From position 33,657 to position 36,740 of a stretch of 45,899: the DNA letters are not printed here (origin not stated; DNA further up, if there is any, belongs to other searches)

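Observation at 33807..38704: Translationally coupled two-subunit Fe-S flavoprotein with an unusual domain combination, embedded between DgpA-like and DgpBC-like genes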

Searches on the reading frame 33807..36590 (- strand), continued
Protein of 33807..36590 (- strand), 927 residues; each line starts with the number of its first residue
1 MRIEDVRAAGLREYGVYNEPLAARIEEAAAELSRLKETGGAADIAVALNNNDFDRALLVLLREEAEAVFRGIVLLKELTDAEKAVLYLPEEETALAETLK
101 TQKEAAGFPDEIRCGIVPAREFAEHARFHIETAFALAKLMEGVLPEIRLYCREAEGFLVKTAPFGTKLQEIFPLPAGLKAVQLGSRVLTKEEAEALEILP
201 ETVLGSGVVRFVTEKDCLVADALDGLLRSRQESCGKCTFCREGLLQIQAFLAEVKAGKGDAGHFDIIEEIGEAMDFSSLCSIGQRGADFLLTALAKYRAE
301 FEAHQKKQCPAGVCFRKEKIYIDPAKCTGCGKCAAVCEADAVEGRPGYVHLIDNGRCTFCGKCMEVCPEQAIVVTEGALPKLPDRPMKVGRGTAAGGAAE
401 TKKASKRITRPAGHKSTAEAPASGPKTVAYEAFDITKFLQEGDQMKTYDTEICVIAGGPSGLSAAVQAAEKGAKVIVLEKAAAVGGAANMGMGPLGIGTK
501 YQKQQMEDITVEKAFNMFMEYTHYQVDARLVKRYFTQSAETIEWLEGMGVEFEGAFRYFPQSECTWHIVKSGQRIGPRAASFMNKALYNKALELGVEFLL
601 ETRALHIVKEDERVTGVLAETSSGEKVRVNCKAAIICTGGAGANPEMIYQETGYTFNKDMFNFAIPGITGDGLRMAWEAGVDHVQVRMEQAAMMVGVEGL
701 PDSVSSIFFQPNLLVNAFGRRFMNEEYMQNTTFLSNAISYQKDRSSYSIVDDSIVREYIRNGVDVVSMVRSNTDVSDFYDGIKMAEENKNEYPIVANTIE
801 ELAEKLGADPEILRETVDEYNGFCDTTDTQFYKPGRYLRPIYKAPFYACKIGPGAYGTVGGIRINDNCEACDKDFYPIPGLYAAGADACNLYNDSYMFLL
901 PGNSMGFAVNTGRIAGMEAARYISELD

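Call 26: find_encoding_contigs(protein=P0010, flank=8000, max_places=1)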
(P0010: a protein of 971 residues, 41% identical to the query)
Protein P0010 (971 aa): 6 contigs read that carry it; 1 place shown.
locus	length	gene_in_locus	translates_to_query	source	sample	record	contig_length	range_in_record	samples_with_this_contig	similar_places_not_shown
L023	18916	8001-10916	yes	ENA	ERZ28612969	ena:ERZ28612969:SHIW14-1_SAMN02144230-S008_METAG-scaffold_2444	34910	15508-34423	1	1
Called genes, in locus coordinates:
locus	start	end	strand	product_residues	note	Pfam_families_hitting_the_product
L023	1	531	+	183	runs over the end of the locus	PF01812:5-FTHF_cyc-lig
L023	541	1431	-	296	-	PF01261:AP_endonuc_2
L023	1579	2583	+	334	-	PF13280:WYL, PF25583:WCX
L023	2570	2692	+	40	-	-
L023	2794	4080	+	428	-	PF00465:Fe-ADH (faint), PF13685:Fe-ADH_2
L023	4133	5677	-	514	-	PF17853:GGDEF_2 (weak), PF13556:HTH_30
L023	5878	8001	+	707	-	PF00111:Fer2 (weak), PF13510:Fer2_4, PF10588:NADH-G_4Fe-4S_3, PF12838:Fer4_7, PF22117:Fer4_Nqo3, PF14691:Fer4_20, PF07992:Pyr_redox_2, PF13450:NAD_binding_8, +9 more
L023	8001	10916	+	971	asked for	PF10589:NADH_4Fe-4S, PF00037:Fer4 (weak), PF13237:Fer4_10, PF13187:Fer4_9 (weak), PF01946:Thi4 (weak), PF00890:FAD_binding_2, PF03486:HI0933_like, PF12831:FAD_oxidored, +4 more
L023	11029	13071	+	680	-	PF02449:Glyco_hydro_42, PF08532:Glyco_hydro_42M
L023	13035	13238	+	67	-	-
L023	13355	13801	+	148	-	PF02082:Rrf2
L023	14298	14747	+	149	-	-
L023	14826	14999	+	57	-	-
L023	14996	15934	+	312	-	PF01699:Na_Ca_ex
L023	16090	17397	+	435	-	PF01554:MatE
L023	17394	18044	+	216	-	PF00126:HTH_1, PF03466:LysR_substrate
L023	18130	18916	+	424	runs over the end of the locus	?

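Call 37: find_related_loci(query=A1, collection=metagenome_contigs, flank=10000)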
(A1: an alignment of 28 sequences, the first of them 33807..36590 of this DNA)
Query A1 (927 aa) in metagenome_contigs; peptide patterns used: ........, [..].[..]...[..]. (x = any residue, [..] = any of these).
600 stretches matched a pattern (row limit reached: there are more); 470 encode a relative of the query (tblastn E <= 1e-3); the best 80 are kept; 80 distinct loci.
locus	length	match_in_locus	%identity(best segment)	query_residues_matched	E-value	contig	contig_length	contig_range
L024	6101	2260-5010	71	3-925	0e+0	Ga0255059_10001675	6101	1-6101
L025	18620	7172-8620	74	445-927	0e+0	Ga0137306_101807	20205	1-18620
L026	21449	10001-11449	74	445-927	0e+0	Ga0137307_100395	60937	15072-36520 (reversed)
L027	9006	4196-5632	73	445-923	0e+0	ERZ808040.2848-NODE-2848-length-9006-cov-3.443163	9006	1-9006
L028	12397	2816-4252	73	445-923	0e+0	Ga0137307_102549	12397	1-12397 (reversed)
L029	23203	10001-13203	73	320-925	0e+0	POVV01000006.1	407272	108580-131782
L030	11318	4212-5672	72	441-927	0e+0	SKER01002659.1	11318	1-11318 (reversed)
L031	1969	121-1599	71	435-927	0e+0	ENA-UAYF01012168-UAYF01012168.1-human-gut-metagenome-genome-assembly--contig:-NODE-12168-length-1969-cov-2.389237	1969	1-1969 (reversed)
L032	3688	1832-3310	71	435-927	0e+0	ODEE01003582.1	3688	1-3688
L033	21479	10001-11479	72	435-927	0e+0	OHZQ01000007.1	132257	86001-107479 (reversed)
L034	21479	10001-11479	72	435-927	0e+0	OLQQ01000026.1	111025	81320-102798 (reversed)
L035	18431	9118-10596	72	435-927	0e+0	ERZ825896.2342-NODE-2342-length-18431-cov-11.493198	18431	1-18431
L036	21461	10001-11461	72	441-927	0e+0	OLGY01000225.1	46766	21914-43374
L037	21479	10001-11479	71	435-927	0e+0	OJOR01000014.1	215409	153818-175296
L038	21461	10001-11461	72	441-927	0e+0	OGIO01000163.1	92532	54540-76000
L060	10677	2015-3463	71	445-927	0e+0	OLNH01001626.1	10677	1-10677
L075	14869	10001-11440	70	444-923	0e+0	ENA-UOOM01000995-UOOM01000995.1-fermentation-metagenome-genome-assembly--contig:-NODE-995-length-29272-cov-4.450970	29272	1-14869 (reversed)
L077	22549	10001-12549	68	320-925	0e+0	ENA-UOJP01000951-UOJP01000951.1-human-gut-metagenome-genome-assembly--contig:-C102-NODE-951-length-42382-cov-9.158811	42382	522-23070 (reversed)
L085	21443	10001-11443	68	445-925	0e+0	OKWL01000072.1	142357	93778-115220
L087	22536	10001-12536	68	316-927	0e+0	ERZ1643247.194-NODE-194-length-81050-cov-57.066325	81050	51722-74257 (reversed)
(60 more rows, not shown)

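Call 42: search_protein_families(library=pfam, proteins=[L033:4958-5878:+, L033:10031-11482:+, L033:11598-12134:+, L033:12213-13370:+, L033:13367-14302:+, L033:16449-17660:+, L033:17707-18516:+], max_evalue=0.001)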
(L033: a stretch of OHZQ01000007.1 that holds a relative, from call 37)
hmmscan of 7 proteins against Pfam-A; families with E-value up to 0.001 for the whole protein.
L033:4958-5878:+ (306 aa): 2 families
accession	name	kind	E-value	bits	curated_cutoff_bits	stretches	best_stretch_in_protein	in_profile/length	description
PF01261.30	AP_endonuc_2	-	9.8e-37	127.4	31.1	1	20-294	2-243/249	Xylose isomerase-like TIM barrel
PF10566.15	Glyco_hydro_97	-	3.7e-07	30.3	32.5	1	11-136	32-147/275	Glycoside hydrolase 97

L033:10031-11482:+ (483 aa): 9 families
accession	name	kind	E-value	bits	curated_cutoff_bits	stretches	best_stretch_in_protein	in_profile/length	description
PF00890.30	FAD_binding_2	-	3.4e-48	165.3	20.4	1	8-452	2-407/414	FAD binding domain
PF12831.13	FAD_oxidored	-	1.3e-14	54.8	27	1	8-196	2-146/416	FAD dependent oxidoreductase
PF03486.20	HI0933_like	-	1.1e-13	51.7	50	1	7-441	2-217/244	HI0933-like protein Rossmann domain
PF01266.30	DAO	-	1.2e-12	48.4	27.9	1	8-197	2-205/353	FAD dependent oxidoreductase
PF07992.20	Pyr_redox_2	-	7.1e-08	32.7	26.1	1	7-201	2-114/291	Pyridine nucleotide-disulphide oxidoreductase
PF01946.23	Thi4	-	3.1e-07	30.3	26.2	1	5-47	17-60/235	Thi4 family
PF01494.25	FAD_binding_3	-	2.1e-06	27.7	22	0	5-38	1-34/349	FAD binding domain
PF13450.12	NAD_binding_8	-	2e-05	25.2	21.9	1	13-44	4-35/68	NAD(P)-binding Rossmann-like domain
PF01593.30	Amino_oxidase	-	0.00058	19.7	19.8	0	145-197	212-256/443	Flavin containing amine oxidoreductase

L033:11598-12134:+ (178 aa): 1 family
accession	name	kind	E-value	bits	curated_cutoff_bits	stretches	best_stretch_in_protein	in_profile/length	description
PF00881.29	Nitroreductase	-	1.3e-17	65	23.5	1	11-127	1-144/167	Nitroreductase family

L033:12213-13370:+ (385 aa): 5 families
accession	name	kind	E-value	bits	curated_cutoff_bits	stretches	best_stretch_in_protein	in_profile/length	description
PF07690.21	MFS_1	-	1e-41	143.4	33.4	2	11-186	1-177/347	Major Facilitator Superfamily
PF00083.30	Sugar_tr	-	1.1e-05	24.9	22.3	1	50-173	54-185/452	Sugar (and other) transporter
PF13347.12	MFS_2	-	3.8e-05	22.9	27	1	43-124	260-343/427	MFS/sugar transport protein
PF06779.20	MFS_4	-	6.6e-05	22.8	26.3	1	39-356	25-348/364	Uncharacterised MFS-type transporter YbfB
PF05977.19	MFS_3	-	0.00053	19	27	1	42-173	48-182/524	Transmembrane secretion effector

L033:13367-14302:+ (311 aa): 2 families
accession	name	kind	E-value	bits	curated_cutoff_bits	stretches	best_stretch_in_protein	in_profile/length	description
PF00480.26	ROK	-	1.2e-67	228.9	22.9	1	7-309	3-290/294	ROK family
PF01869.26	BcrAD_BadFG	-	2.8e-06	27.5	31.5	1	7-280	2-249/271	BadF/BadG/BcrA/BcrD ATPase family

L033:16449-17660:+ (403 aa): 10 families
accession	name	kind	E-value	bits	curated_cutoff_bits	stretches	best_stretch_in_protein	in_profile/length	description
PF10589.14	NADH_4Fe-4S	-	1.8e-17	63.4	23.5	1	234-311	8-85/85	NADH-ubiquinone oxidoreductase-F iron-sulfur binding region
PF00037.32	Fer4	-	5.9e-09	35.8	21.1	2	328-351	1-24/24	4Fe-4S binding domain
PF13237.11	Fer4_10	-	2.1e-06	28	25.5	1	328-375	2-52/53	4Fe-4S dicluster domain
PF14697.11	Fer4_21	-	2.9e-06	27.7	35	1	330-381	3-57/59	4Fe-4S dicluster domain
PF13187.11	Fer4_9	-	8.7e-06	26.1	27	1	335-380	2-52/52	4Fe-4S dicluster domain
PF12838.12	Fer4_7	-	1.6e-05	25.7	27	1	335-379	2-52/52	4Fe-4S dicluster domain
PF12837.12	Fer4_6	-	2.8e-05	24.3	25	1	328-349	2-23/24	4Fe-4S binding domain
PF25160.1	LdpA_Fe-S-bd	-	7e-05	23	27.6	0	317-353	13-46/49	LdpA Fe-S cluster-binding domain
PF13484.11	Fer4_16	-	8.7e-05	23.7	30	0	335-353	2-20/66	4Fe-4S double cluster binding domain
PF12797.12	Fer4_2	-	0.00068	19.9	24.5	0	328-346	3-21/22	4Fe-4S binding domain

L033:17707-18516:+ (269 aa): 1 family
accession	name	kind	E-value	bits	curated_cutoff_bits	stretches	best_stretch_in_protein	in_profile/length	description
PF06283.17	ThuA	-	4.2e-30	106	33.4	1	63-244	28-209/209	Trehalose utilisation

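Call 48: predict_structure(alignment_id=A1)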
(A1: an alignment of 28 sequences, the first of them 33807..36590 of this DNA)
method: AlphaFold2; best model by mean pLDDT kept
length: 927 residues; sequences in the alignment: 28
mean_pLDDT: 79.5   pTM: 0.51
mean pLDDT of the five models: 79.5, 78.6, 75.7, 75.7, 74.7
residues with pLDDT >= 90: 256; 70-90: 497; 50-70: 117; < 50: 57
segments of 3 or more residues with pLDDT < 50: 391-429, 487-490, 573-575, 893-897
pLDDT, mean of each block of 10 residues (from residue 1): 89 80 94 91 87 81 91 94 92 90 82 86 87 89 82 86 90 92 90 91 81 91 84 70 81 82 86 74 74 91 87 74 85 83 78 77 85 77 71 32 30 33 39 73 81 90 95 94 61 63 76 78 69 82 87 68 66 54 87 95 90 91 91 85 70 77 58 80 64 74 84 91 81 76 87 87 65 74 84 91 92 93 83 85 90 68 84 88 71 49 69 93 89
secondary structure, 60 per line:
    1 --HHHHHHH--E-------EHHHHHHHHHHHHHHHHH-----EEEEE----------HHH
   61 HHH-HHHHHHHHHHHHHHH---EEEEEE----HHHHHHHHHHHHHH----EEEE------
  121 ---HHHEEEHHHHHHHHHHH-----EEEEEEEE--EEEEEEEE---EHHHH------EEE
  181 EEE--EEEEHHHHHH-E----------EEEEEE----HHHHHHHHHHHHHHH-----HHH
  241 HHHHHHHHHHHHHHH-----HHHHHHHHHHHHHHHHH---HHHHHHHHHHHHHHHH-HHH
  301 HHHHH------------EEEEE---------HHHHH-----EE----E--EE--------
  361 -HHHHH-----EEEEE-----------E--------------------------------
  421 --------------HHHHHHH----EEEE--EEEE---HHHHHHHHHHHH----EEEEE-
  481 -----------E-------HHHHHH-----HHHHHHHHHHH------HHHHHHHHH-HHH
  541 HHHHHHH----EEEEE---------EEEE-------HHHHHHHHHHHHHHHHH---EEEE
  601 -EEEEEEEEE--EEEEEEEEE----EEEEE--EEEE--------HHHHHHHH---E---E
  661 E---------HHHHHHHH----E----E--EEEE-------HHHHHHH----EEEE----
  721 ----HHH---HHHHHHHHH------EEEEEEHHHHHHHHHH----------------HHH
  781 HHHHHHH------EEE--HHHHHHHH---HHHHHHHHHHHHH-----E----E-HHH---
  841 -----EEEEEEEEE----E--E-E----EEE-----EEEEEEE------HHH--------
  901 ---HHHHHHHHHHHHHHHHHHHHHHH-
elements in order (helices of 4 or more, strands of 3 or more residues): H3-9 H21-37 E43-47 H58-63 H65-79 E83-88 H93-106 E111-114 E127-129 H130-140 E146-153 E156-163 H168-171 E178-183 E186-189 H190-195 E208-213 H218-232 H238-255 H261-277 H281-296 H298-305 E318-322 H332-336 H362-366 E372-376 H435-441 E446-449 E452-455 H459-470 E475-479 H500-505 H511-521 H528-536 H538-547 E552-556 E566-569 H577-593 E597-600 E602-610 E613-621 E626-630 E633-636 H645-652 H671-678 E691-694 H702-708 E713-716 H731-739 E746-751 H752-761 H778-787 E794-796 H799-806 H810-822 E846-854 E869-871 E877-883 H904-926

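Call 52: fold_search(model_id=the predicted structure, library=pdb)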
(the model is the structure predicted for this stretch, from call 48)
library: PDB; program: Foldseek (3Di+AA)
matches with E <= 10: 1898; with E <= 0.001: 1295
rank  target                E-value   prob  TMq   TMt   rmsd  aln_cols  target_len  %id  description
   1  1d4c_B                1.1e-30  1.00  0.36  0.54   7.3       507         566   28  CRYSTAL STRUCTURE OF THE UNCOMPLEXED FORM OF THE FLAVOCYTOCHROME C FUMARATE REDUCTASE OF SHEWANELLA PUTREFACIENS STRAI (released 1999-12-01)
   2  1kss                  2.7e-30  1.00  0.33  0.52   8.2       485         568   27  Crystal Structure of His505Ala Mutant Flavocytochrome c3 from Shewanella frigidimarina (released 2002-08-14)
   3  2b7r                  4.3e-30  1.00  0.33  0.52   8.3       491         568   27  Structure of E378D mutant flavocytochrome c3 (released 2006-05-23)
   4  1d4d                  5.5e-30  1.00  0.34  0.53   7.9       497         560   29  CRYSTAL STRUCTURE OF THE SUCCINATE COMPLEXED FORM OF THE FLAVOCYTOCHROME C FUMARATE REDUCTASE OF SHEWANELLA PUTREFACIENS (released 1999-12-01)
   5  1m64_A                9.1e-30  1.00  0.33  0.51   8.3       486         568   27  Crystal structure of Q363F mutant flavocytochrome c3 (released 2002-11-06)
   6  1ksu_A                1.2e-29  1.00  0.34  0.53   8.3       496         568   27  Crystal Structure of His505Tyr Mutant Flavocytochrome c3 from Shewanella frigidimarina (released 2002-08-14)
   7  2b7s                  1.3e-29  1.00  0.34  0.52   8.2       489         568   27  R381K mutant of flavocytochrome c3 (released 2006-05-23)
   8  1d4c_A                1.3e-29  1.00  0.34  0.54   8.4       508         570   27  CRYSTAL STRUCTURE OF THE UNCOMPLEXED FORM OF THE FLAVOCYTOCHROME C FUMARATE REDUCTASE OF SHEWANELLA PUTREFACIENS STRAI (released 1999-12-01)
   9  1p2e                  1.8e-29  1.00  0.34  0.54   8.3       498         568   26  H61A mutant of flavocytochrome c3 (released 2003-11-25)
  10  1jrz_A                2.0e-29  1.00  0.33  0.52   8.3       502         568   26  Crystal structure of Arg402Tyr mutant flavocytochrome c3 from Shewanella frigidimarina (released 2001-11-02)
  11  1q9i                  2.2e-29  1.00  0.33  0.52   8.1       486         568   27  The A251C:S430C double mutant of flavocytochrome c3 from Shewanella frigidimarina (released 2004-05-04)
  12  1e39                  2.5e-29  1.00  0.33  0.52   8.2       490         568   28  Flavocytochrome C3 from Shewanella frigidimarina histidine 365 mutated to alanine (released 2000-09-18)
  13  1qjd                  3.8e-29  1.00  0.33  0.52   8.1       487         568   28  Flavocytochrome C3 from Shewanella frigidimarina (released 1999-11-21)
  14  1qo8_A                5.1e-29  1.00  0.38  0.59   6.1       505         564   26  The structure of the open conformation of a flavocytochrome c3 fumarate reductase (released 2000-11-02)
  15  1d4c_C                5.1e-29  1.00  0.34  0.53   7.7       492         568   28  CRYSTAL STRUCTURE OF THE UNCOMPLEXED FORM OF THE FLAVOCYTOCHROME C FUMARATE REDUCTASE OF SHEWANELLA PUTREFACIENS STRAI (released 1999-12-01)
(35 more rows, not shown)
